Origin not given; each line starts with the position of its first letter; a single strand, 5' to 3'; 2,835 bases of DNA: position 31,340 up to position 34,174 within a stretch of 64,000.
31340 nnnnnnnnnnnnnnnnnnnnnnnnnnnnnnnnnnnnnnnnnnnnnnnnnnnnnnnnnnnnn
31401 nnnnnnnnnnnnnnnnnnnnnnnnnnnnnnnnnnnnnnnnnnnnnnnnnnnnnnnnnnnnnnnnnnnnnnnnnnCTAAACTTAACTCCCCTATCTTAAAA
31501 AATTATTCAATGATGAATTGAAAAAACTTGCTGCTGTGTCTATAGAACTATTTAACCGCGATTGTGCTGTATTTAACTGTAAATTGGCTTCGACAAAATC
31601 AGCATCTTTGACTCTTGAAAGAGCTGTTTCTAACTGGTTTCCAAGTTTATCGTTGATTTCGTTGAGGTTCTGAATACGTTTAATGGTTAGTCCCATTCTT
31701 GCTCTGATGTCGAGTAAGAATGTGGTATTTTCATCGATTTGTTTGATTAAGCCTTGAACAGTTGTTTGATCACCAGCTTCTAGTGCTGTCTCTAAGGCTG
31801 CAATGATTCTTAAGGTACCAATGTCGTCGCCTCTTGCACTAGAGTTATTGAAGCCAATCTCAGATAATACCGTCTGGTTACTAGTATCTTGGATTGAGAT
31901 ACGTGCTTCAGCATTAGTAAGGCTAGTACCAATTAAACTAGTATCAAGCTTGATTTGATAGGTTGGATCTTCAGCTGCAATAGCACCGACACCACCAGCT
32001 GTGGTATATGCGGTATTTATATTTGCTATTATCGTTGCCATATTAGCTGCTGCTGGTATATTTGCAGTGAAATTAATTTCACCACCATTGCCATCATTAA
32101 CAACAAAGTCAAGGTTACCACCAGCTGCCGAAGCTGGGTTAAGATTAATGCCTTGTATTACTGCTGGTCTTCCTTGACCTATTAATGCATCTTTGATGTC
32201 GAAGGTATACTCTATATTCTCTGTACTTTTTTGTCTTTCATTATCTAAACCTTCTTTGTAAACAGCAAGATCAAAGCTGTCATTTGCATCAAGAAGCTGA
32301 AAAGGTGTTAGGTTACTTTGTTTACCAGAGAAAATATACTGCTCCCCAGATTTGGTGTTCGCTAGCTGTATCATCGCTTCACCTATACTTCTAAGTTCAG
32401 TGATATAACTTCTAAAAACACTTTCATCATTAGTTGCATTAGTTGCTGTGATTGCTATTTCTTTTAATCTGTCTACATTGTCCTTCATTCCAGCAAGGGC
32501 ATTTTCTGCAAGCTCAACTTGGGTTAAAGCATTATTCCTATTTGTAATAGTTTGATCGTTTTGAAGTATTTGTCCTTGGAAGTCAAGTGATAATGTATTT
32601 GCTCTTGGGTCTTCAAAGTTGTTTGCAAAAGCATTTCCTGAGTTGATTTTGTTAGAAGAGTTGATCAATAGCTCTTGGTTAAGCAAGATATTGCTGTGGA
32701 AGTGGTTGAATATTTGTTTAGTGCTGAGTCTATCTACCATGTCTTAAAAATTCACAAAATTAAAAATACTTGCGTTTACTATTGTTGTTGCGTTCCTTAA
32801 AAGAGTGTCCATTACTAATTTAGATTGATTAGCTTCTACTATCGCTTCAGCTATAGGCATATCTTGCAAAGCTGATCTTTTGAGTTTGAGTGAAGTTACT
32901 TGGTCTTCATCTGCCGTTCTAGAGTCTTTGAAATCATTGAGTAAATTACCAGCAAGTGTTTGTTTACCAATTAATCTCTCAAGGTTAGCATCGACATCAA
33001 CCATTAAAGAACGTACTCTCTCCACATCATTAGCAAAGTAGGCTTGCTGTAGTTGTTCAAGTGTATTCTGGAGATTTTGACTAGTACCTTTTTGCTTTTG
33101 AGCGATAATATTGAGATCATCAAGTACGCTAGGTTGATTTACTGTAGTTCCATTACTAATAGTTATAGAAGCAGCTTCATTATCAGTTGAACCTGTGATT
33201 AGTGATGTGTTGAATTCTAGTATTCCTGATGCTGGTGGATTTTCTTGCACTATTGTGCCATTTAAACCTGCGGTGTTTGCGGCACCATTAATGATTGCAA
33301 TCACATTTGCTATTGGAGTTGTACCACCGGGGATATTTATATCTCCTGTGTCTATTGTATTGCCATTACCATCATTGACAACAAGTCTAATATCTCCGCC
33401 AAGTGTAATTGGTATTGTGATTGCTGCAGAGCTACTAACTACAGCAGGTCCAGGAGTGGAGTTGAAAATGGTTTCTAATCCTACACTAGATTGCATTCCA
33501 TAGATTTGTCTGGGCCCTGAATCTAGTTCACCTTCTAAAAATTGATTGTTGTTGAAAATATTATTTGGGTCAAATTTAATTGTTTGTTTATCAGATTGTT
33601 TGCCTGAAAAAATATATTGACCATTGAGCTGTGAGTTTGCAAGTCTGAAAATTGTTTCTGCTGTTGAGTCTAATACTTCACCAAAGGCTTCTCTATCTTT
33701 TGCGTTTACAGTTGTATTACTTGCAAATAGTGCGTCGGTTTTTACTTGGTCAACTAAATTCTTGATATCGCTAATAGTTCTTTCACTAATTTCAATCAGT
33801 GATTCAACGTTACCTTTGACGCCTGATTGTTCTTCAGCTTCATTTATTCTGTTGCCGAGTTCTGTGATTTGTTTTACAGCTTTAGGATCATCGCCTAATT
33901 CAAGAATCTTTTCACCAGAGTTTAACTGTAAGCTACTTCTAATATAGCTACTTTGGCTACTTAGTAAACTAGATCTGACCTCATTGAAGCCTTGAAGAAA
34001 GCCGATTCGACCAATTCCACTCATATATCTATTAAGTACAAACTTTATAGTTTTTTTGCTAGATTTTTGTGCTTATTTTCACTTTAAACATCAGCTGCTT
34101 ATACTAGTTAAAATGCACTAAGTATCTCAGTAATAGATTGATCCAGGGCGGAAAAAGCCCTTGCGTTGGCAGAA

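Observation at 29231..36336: flgK-flgL-flgL-flgK: a doubled hook-filament junction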

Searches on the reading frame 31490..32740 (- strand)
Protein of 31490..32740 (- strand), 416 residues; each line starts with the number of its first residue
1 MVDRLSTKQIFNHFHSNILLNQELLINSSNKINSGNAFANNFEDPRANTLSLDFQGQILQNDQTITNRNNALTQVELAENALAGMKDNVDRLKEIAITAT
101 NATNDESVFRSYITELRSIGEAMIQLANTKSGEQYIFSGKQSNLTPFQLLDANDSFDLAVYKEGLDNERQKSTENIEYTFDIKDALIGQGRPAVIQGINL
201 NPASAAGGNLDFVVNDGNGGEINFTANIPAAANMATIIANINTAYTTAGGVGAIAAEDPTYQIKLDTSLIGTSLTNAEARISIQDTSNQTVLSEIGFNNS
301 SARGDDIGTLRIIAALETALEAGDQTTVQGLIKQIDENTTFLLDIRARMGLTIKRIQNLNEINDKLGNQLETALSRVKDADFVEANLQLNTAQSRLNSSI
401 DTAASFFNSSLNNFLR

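Call 3: search_protein_families(library=pfam, proteins=[window:31490-32740:-], max_evalue=0.01)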
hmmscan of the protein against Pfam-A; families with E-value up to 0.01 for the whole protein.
window:31490-32740:- (416 aa): 2 families
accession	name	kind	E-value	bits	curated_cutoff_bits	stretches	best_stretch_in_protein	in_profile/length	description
PF00669.25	Flagellin_N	-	8.9e-11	42.4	26.6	1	6-141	2-138/139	Bacterial flagellin N-terminal helical region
PF00700.27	Flagellin_C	-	0.00013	22.7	23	1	332-401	1-70/86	Bacterial flagellin C-terminal helical region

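Call 4: search_protein_families(library=ncbifam, proteins=[window:31490-32740:-], max_evalue=0.01)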
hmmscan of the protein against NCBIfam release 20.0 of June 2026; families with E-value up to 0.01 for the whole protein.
window:31490-32740:- (416 aa): 14 families
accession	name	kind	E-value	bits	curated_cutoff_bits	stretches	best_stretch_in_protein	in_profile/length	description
TIGR02550.1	flagell_flgL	equivalog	1.7e-36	126.4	127.2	1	4-415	1-387/387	flagellar hook-associated protein FlgL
NF005187.0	PRK06663.1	equivalog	2.9e-17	62.5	337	1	3-416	2-419/419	flagellar hook-associated protein 3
NF006489.0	PRK08913.1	equivalog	3.7e-16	59.4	217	1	52-415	52-302/303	flagellin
NF005980.0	PRK08073.1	equivalog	6.5e-15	55.1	291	1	4-173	2-163/287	flagellar hook-associated protein 3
NF006265.0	PRK08412.1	equivalog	6.3e-14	51.1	749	1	4-148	2-146/827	flagellar hook-associated protein FlgL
NF009361.0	PRK12717.1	equivalog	3.5e-12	45.7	407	1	4-147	2-146/524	flagellar hook-associated protein 3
NF011282.0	PRK14692.1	equivalog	5.9e-11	41.4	878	2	5-148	3-146/749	flagellar hook-associated protein FlgL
NF009444.0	PRK12802.1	equivalog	6.2e-08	32.5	332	1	17-148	17-148/282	flagellin domain-containing protein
NF009362.0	PRK12718.1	equivalog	2.2e-06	27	602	1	4-149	2-148/510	flagellar hook-associated protein FlgL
NF004669.0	PRK06008.1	equivalog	2.6e-05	23.7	230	1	5-155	6-153/348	flagellar hook-associated family protein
NF006468.0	PRK08869.1-3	subfamily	4.8e-05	22.6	436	1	25-140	25-141/378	polar flagellin E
NF006469.0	PRK08869.1-4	equivalog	0.0034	16.8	627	0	22-131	22-131/377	flagellin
NF009448.0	PRK12806.1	equivalog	0.0034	16.2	531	0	321-391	377-447/475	flagellin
NF006470.0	PRK08869.1-5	equivalog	0.0098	15.1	423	0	22-103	21-102/388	flagellin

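Call 37: search_solved_structures(query=window:31490-32740:-, max_evalue=0.01)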
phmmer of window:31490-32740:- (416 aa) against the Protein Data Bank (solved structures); distinct sequences matched with E-value up to 0.01: 14.
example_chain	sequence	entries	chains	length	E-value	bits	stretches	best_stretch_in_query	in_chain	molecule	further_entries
9gsx_A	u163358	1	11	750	7e-08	35.2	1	4-148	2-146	Flagellin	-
5ziy_A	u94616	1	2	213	1.1e-07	34.6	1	59-147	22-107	Flagellar hook-associated protein 3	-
9go6_L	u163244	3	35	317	1.1e-07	34.6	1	4-148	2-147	Flagellar hook-associated protein | Flagellar hook-associated protein 3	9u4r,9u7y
5yti_A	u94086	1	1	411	5.8e-07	32.2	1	4-398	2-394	Flagellar hook associated protein type 3 FlgL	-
5ziz_A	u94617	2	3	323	1.3e-06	31.1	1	65-379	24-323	Flagellar hook protein FlgL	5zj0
2d4x_A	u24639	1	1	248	0.00014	24.4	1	44-148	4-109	Flagellar hook-associated protein 3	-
9m68_F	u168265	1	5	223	0.00046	22.7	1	59-149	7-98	Flagellar hook-associated protein 3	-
9hpz_A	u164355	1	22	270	0.0027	20.1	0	27-130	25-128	Flagellin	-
9atl_A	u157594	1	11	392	0.0028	20.1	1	15-393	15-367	Flagellin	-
5kay_A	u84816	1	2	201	0.0033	19.9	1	68-148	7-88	Spelter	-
7c7z_A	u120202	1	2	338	0.0034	19.8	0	51-228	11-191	Flagellar hook-associated protein 3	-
6t17_A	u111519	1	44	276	0.0035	19.8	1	14-148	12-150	Flagellin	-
9n8g_A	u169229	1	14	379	0.0079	18.6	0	27-140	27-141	Flagellin A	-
9dm3_A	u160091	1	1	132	0.0085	18.5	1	316-398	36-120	naphthalenediimide binding protein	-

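Call 63: predict_structure(alignment_id=A7)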
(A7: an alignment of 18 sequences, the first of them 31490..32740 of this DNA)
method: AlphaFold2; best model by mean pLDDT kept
length: 416 residues; sequences in the alignment: 18
mean_pLDDT: 68.5   pTM: 0.59
mean pLDDT of the five models: 68.5, 67.5, 63.0, 53.0, 52.0
residues with pLDDT >= 90: 25; 70-90: 202; 50-70: 123; < 50: 66
segments of 3 or more residues with pLDDT < 50: 1-5, 31-43, 142-170, 379-387, 414-416
pLDDT, mean of each block of 10 residues (from residue 1): 46 60 52 40 52 64 73 79 87 86 69 82 74 61 42 36 39 55 68 76 70 83 90 86 92 85 82 74 78 75 80 82 79 81 75 79 75 59 46 56 56 47
secondary structure, 60 per line:
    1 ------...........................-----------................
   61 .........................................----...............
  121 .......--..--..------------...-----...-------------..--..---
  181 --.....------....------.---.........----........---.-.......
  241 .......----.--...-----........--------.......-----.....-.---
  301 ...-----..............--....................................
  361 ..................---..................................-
elements in order: H7-33 H45-101 H106-127 H183-187 E194-197 E208-216 E221-228 H234-247 E255-257 E263-266 E279-285 H291-295 E301-303 H309-322 H325-378 H382-415

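Call 66: fold_search(model_id=the predicted structure, library=pdb)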
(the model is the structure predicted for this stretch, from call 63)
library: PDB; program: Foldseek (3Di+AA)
matches with E <= 10: 159; with E <= 0.001: 78
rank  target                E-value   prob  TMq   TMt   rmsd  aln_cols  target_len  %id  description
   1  9n8g_C                3.4e-11  1.00  0.42  0.46  24.7       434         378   15  In situ sheathed FlaA flagellar filament of Vibrio cholerae (released 2025-09-24)
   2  9n8g_A                1.2e-10  1.00  0.44  0.48  24.9       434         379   15  In situ sheathed FlaA flagellar filament of Vibrio cholerae (released 2025-09-24)
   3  9n8h_A                1.3e-10  1.00  0.45  0.49  21.6       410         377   15  In situ sheathed flagellar filament of Vibrio cholerae resolved with helical reconstruction. (released 2025-09-24)
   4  9p7r_A1               3.4e-10  1.00  0.36  0.39  22.1       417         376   15  In situ structure of the sheathed FlaB flagellar filament in Vibrio cholerae (released 2025-09-24)
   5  9n8a_A1               3.6e-10  1.00  0.41  0.44  20.0       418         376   14  In situ structure of the sheathed FlaD flagellar filament in Vibrio cholerae (released 2025-09-24)
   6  9atl_A                4.8e-10  1.00  0.41  0.43  22.1       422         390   16  Cryo-EM of Stenotrophomonas maltophilia flagellum (released 2024-11-13)
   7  9ygu_A7               1.6e-09  1.00  0.41  0.34  25.6       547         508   13  Flagella filament structure in H. pylori composed of flagellin FlaA (released 2026-02-25)
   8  9yh1_A1               1.6e-08  1.00  0.41  0.34  25.6       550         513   14  Structure of flagellin FlaB filament in H. pylori (released 2026-02-25)
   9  4nx9                  3.2e-08  1.00  0.28  0.39  13.3       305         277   17  Crystal structure of Pseudomonas aeruginosa flagellin FliC (released 2014-01-29)
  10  3k8w                  3.3e-08  1.00  0.33  0.44  15.8       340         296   18  Crysatl structure of a bacterial cell-surface flagellin N20C45 (released 2010-10-06)
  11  3k8v_B                6.0e-08  1.00  0.40  0.51  17.0       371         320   19  Crysatl structure of a bacterial cell-surface flagellin N20C20 (released 2010-10-06)
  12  3k8v_A                8.0e-08  1.00  0.41  0.51  17.4       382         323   19  Crysatl structure of a bacterial cell-surface flagellin N20C20 (released 2010-10-06)
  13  9u4r_BA               1.3e-07  1.00  0.42  0.54  27.9       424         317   16  Structure of the intial complex in filament assembly at 3.23 angstroms resolution, conformation 2. (released 2026-03-25)
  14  9go6_U                1.3e-07  1.00  0.41  0.53  26.6       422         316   15  Salmonella hook-filament junction complex (released 2025-04-09)
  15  9go6_N                1.4e-07  1.00  0.41  0.53  26.5       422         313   16  Salmonella hook-filament junction complex (released 2025-04-09)
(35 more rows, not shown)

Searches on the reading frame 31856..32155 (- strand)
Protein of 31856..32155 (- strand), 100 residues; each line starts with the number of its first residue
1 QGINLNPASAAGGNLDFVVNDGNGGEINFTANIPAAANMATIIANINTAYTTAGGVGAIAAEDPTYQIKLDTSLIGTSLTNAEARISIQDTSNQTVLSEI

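Call 94: search_protein_families(library=pfam, proteins=[window:31856-32155:-], max_evalue=10)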
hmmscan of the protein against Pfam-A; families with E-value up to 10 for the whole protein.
seq(100 aa): 1 family
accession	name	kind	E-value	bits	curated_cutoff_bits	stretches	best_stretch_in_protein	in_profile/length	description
PF07196.18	Flagellin_IN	-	0.23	12.1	22.7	1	16-70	1-51/55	Flagellin hook IN motif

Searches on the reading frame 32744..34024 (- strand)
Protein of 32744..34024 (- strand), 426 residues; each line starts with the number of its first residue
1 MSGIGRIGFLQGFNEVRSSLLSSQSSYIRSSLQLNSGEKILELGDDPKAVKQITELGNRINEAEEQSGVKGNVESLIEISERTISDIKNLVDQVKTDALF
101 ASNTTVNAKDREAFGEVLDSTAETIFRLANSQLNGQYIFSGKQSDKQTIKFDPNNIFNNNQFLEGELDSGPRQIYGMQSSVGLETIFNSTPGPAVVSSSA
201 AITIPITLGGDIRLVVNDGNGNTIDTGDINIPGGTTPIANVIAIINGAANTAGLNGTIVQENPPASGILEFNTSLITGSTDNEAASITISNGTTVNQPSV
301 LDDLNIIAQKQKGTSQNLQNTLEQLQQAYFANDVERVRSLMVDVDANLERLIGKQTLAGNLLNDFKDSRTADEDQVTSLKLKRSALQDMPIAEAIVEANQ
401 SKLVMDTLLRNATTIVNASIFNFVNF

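Call 3: search_protein_families(library=pfam, proteins=[window:32744-34024:-], max_evalue=0.01)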
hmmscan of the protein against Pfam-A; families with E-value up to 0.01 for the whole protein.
window:32744-34024:- (426 aa): 1 family
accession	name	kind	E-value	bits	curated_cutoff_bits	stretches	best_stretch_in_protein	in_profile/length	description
PF00669.25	Flagellin_N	-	3.7e-09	37.2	26.6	1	15-143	9-138/139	Bacterial flagellin N-terminal helical region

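Call 4: search_protein_families(library=ncbifam, proteins=[window:32744-34024:-], max_evalue=0.01)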
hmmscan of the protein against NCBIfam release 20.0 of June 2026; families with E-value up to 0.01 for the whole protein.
window:32744-34024:- (426 aa): 9 families
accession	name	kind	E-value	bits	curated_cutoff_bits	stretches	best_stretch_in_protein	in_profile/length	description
TIGR02550.1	flagell_flgL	equivalog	2.5e-29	102.8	127.2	1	10-424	5-387/387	flagellar hook-associated protein FlgL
NF005980.0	PRK08073.1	equivalog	2.1e-15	56.7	291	2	11-149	7-145/287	flagellar hook-associated protein 3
NF009361.0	PRK12717.1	equivalog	2.5e-14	52.7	407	1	6-147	2-144/524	flagellar hook-associated protein 3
NF005187.0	PRK06663.1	equivalog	7.2e-12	44.8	337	1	6-150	3-148/419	flagellar hook-associated protein 3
NF006265.0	PRK08412.1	equivalog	2.9e-11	42.3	749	1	6-155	2-151/827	flagellar hook-associated protein FlgL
NF006489.0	PRK08913.1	equivalog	4.2e-10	39.5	217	1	4-376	2-272/303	flagellin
NF011282.0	PRK14692.1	equivalog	4.8e-10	38.4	878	1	19-151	15-147/749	flagellar hook-associated protein FlgL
NF009362.0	PRK12718.1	equivalog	1.3e-06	27.7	602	1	20-153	16-150/510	flagellar hook-associated protein FlgL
NF009444.0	PRK12802.1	equivalog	9e-05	22.1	332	1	18-144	16-143/282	flagellin domain-containing protein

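Call 10: find_homologous_proteins(query=window:32744-34024:-, max_evalue=0.001)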
Query window:32744-34024:- (426 aa): 44 proteins with E <= 0.001 among 8000 candidates.
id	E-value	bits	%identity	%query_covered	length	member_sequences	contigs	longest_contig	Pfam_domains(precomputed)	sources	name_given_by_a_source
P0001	1.7e-262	888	100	100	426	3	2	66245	PF00669.26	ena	-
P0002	1.0e-187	642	72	100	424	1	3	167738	PF00669.26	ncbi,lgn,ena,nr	ncbi:MAG: hypothetical protein HRT47_04755 [Candidatus Caenarcaniphilales bacterium]|nr:hypothetical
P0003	3.2e-187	641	71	100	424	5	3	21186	PF00669.26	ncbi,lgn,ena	-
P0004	1.6e-178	612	68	100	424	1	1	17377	PF00669.26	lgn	-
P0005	8.1e-178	610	68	100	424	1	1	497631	PF00669.26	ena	-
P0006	7.3e-155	534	62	100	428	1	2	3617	PF00669.26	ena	-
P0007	3.7e-144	499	57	100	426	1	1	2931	PF00669.26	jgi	jgi:flagellar hook-associated protein 3 FlgL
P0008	4.2e-144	499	57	100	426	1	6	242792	PF00669.26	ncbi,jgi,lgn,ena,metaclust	jgi:flagellin-like hook-associated protein FlgL|metaclust:\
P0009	8.7e-144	498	57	100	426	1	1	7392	PF00669.26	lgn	-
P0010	2.4e-143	496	57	100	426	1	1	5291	PF00669.26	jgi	jgi:flagellin-like hook-associated protein FlgL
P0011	1.4e-142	494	57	100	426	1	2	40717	PF00669.26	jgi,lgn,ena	jgi:flagellin-like hook-associated protein FlgL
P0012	1.8e-142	493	57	100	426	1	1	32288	PF00669.26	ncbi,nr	ncbi:MAG: hypothetical protein VKK32_04500 [Candidatus Melainabacteria bacterium]|nr:hypothetical pr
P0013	2.6e-142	493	57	100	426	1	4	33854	PF00669.26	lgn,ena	-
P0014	2.7e-142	493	57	100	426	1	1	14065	PF00669.26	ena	-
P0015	3.8e-142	492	57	100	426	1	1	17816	PF00669.26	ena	-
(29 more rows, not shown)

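Call 11: find_encoding_contigs(protein=P0008, flank=10000, max_places=2)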
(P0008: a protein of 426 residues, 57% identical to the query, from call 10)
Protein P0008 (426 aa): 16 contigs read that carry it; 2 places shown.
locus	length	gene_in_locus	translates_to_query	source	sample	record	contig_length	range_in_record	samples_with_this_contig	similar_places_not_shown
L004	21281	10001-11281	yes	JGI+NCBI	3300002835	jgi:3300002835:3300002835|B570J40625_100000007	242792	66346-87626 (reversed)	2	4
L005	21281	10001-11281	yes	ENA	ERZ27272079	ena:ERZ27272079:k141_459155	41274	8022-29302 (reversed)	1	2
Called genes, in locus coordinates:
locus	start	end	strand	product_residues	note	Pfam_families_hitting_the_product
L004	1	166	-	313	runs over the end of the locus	-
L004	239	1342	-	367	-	PF01416:PseudoU_synth_1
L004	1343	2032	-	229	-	PF01025:GrpE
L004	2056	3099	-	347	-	-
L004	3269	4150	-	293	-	PF10418:DHODB_Fe-S_bind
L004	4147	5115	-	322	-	PF02729:OTCace_N, PF00185:OTCace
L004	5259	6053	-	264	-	PF13635:DUF4143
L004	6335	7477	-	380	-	PF03054:tRNA_Me_trans, PF20259:tRNA_Me_trans_M, PF20258:tRNA_Me_trans_C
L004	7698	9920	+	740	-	PF22638:FlgK_D1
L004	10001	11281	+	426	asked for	PF00669:Flagellin_N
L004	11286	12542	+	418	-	PF00669:Flagellin_N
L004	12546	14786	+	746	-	PF00460:Flg_bb_rod (faint), PF22638:FlgK_D1, PF06429:Flg_bbr_C (weak)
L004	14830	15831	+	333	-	-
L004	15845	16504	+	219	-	-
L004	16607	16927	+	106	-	-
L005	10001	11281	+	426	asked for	PF00669:Flagellin_N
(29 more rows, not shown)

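Call 12: find_encoding_contigs(protein=P0005, flank=10000, max_places=1)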
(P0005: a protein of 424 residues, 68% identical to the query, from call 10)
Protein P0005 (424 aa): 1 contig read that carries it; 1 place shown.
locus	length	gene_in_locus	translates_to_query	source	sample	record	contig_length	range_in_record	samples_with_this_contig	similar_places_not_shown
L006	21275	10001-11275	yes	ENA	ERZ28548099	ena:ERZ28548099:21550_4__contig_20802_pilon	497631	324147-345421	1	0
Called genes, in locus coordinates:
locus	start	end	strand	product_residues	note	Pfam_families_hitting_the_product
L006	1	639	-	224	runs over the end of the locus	PF02254:TrkA_N, PF02080:TrkA_C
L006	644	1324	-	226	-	PF01025:GrpE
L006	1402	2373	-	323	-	-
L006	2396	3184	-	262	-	PF00175:NAD_binding_1 (weak), PF10418:DHODB_Fe-S_bind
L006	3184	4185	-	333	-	PF02729:OTCace_N, PF00185:OTCace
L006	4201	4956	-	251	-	PF01391:Collagen (weak)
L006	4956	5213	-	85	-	-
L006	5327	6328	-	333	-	PF01391:Collagen (weak)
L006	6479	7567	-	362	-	PF03054:tRNA_Me_trans, PF20259:tRNA_Me_trans_M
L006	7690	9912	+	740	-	PF22638:FlgK_D1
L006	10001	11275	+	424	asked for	PF00669:Flagellin_N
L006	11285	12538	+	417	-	PF00669:Flagellin_N, PF00700:Flagellin_C (weak)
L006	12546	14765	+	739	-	PF22638:FlgK_D1, PF06429:Flg_bbr_C (weak)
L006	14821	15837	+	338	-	-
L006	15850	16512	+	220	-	-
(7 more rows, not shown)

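Call 13: find_encoding_contigs(protein=P0002, flank=10000, max_places=1)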
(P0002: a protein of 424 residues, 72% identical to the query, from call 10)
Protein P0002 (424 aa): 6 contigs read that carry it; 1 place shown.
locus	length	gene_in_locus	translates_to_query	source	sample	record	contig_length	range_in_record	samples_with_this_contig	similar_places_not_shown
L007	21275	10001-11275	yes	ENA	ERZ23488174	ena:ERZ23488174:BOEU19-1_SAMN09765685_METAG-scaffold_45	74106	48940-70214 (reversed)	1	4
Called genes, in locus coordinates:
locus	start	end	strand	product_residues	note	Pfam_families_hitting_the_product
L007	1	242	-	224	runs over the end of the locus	PF02254:TrkA_N, PF02080:TrkA_C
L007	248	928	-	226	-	PF01025:GrpE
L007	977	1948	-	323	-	-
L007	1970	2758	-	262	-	PF00175:NAD_binding_1 (weak), PF10418:DHODB_Fe-S_bind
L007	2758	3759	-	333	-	PF02729:OTCace_N, PF00185:OTCace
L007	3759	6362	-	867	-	PF13576:Pentapeptide_3 (faint), PF13599:Pentapeptide_4 (weak), PF00805:Pentapeptide (weak), PF13599:Pentapeptide_4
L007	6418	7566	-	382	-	PF03054:tRNA_Me_trans, PF20259:tRNA_Me_trans_M, PF20258:tRNA_Me_trans_C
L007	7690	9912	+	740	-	PF22638:FlgK_D1, PF06429:Flg_bbr_C (faint)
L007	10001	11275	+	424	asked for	PF00669:Flagellin_N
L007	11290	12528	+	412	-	PF00669:Flagellin_N, PF00700:Flagellin_C (weak)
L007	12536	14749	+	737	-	PF22638:FlgK_D1, PF06429:Flg_bbr_C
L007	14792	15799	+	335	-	-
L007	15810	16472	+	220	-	-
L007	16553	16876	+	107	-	-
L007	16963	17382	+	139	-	-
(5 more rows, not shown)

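Call 36: search_solved_structures(query=window:32744-34024:-, max_evalue=0.01)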
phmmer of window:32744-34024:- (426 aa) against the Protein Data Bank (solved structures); distinct sequences matched with E-value up to 0.01: 8.
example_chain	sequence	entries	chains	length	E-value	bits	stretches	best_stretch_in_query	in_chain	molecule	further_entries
9gsx_A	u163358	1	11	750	3.3e-08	36.6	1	14-157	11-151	Flagellin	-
9go6_L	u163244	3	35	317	4.5e-08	36.2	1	13-193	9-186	Flagellar hook-associated protein | Flagellar hook-associated protein 3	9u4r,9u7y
5yti_A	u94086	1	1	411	1.6e-05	27.8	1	16-423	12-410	Flagellar hook associated protein type 3 FlgL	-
5ziy_A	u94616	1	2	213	4.5e-05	26.3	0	46-146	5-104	Flagellar hook-associated protein 3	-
2d4x_A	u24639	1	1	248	0.00046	23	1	44-192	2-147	Flagellar hook-associated protein 3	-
9m68_F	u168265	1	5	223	0.0024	20.6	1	77-193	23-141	Flagellar hook-associated protein 3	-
9hpz_A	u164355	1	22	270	0.0025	20.6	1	25-146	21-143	Flagellin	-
10pl_Ba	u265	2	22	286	0.0033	20.2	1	33-144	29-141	Flagellin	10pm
